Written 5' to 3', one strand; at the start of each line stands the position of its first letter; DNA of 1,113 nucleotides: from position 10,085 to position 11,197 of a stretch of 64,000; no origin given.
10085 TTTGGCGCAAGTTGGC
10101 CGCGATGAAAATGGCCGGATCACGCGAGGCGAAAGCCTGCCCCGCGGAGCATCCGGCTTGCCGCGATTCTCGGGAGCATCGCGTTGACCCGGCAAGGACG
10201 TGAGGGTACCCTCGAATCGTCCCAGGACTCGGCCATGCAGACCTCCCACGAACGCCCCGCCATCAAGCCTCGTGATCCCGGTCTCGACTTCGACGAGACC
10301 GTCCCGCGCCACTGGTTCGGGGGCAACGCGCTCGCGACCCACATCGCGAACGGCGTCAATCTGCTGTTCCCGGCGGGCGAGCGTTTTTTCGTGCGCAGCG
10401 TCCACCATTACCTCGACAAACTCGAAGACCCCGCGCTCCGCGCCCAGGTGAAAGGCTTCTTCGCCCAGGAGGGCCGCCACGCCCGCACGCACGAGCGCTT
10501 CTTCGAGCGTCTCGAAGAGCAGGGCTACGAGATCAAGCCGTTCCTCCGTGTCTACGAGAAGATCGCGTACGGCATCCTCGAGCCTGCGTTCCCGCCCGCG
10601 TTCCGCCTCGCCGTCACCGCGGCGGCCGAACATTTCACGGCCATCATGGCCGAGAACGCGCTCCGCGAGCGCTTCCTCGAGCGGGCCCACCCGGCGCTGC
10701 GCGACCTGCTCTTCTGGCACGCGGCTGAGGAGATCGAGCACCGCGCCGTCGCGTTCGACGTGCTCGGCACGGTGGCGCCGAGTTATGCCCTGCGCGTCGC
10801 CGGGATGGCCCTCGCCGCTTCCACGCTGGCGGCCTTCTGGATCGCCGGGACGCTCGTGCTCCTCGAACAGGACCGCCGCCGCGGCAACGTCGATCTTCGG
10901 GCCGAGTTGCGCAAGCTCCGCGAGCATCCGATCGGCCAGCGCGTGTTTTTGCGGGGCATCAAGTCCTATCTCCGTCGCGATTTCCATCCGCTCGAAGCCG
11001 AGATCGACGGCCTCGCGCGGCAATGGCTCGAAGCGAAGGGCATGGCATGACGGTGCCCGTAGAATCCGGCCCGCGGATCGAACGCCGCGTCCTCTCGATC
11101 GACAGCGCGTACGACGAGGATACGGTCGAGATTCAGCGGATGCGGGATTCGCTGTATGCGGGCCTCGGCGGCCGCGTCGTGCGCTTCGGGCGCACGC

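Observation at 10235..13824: Overlap-coupled operon: ferritin-like diiron protein, caspase/CHAT-like protein, two lipoproteins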

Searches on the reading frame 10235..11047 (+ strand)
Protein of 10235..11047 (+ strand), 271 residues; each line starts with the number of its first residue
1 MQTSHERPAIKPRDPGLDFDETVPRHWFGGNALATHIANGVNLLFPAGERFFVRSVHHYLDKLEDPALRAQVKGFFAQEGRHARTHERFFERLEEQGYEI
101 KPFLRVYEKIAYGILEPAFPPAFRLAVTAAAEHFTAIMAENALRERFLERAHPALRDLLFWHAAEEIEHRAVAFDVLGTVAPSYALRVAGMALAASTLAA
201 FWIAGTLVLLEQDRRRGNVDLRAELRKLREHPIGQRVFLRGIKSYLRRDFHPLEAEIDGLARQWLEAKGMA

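Call 8: search_protein_families(library=pfam, proteins=[window:10235-11047:+], max_evalue=1)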
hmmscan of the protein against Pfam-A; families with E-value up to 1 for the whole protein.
window:10235-11047:+ (271 aa): 3 families
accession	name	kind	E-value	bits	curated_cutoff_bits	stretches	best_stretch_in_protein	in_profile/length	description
PF10118.14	Metal_hydrol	-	4.1e-73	246.6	33.2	1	11-253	1-244/247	Predicted metal-dependent hydrolase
PF11583.14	AurF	-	8.6e-06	25.5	29.6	1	77-237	112-266/282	P-aminobenzoate N-oxygenase AurF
PF03232.19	COQ7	-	0.0016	18.5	23.5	1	64-195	30-162/169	Ubiquinone biosynthesis protein COQ7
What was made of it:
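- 10235..11050 (+): g1: 271-aa PF10118 (Metal_hydrol) ferritin-like protein. ExxH motifs lie at 10469-10480 (EGRH) and 10730-10741 (EIEH). It is a Polyangium-specific addition to the operon. Pfam PF10118 E 4.1e-73, 246.6 bits against a cut-off of 33.2; AurF 8.6e-6 and COQ7 1.6e-3, both below cut-off (call 8).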

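Call 9: search_protein_families(library=ncbifam, proteins=[window:10235-11047:+], max_evalue=1)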
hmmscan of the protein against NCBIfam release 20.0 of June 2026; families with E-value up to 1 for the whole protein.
window:10235-11047:+ (271 aa): 2 families
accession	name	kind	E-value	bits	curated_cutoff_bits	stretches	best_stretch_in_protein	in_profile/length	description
NF011105.0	PRK14532.1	equivalog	0.13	11.7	162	1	62-109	114-161/189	adenylate kinase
NF008438.0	PRK11281.1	equivalog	0.28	8.8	991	1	130-187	605-662/1113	mechanosensitive channel MscK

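Call 11: search_protein_families(library=padloc, proteins=[window:10235-11047:+], max_evalue=1)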
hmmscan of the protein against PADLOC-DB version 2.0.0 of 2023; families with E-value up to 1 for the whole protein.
window:10235-11047:+ (271 aa): 2 families
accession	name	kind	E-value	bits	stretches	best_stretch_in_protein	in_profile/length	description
PDLC00722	Effector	-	0.018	12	1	167-212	42-87/310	4TM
PDLC01280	Cas5g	-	0.038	11.1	1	83-129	124-168/384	CAS-I-U; effector_G5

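Call 79: search_solved_structures(query=window:10235-11047:+, max_evalue=1, show_alignments=1)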
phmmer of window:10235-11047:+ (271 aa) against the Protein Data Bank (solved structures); distinct sequences matched with E-value up to 1: 0.
